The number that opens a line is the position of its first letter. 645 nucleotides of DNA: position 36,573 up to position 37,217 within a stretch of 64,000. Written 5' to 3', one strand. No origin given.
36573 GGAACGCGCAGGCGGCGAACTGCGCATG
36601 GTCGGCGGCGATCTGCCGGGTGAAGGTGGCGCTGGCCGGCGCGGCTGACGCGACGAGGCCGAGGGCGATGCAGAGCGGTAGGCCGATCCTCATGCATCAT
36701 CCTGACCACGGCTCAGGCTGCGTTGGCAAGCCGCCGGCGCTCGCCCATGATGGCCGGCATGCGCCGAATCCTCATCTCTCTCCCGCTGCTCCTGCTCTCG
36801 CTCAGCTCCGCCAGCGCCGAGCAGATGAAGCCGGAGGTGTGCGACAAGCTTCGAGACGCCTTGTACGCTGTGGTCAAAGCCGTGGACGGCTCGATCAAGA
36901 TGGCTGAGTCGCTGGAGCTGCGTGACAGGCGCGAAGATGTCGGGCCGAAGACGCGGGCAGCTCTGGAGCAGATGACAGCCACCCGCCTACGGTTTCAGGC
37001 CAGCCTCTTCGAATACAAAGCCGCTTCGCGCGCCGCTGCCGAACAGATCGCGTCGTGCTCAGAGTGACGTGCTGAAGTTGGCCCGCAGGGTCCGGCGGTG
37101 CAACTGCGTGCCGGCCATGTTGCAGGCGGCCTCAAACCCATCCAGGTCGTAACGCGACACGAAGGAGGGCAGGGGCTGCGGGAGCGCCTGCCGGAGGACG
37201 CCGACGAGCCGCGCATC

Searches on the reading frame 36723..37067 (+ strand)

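Call 46: search_protein_families(library=pfam, proteins=[window:36723-37067:+], max_evalue=0.1)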
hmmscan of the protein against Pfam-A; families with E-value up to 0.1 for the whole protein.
window:36723-37067:+ (114 aa): 1 family
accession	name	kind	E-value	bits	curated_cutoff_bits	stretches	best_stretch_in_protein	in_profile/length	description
PF25006.1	DUF7783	-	0.028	14.9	27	1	9-67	69-127/130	Domain of unknown function (DUF7783)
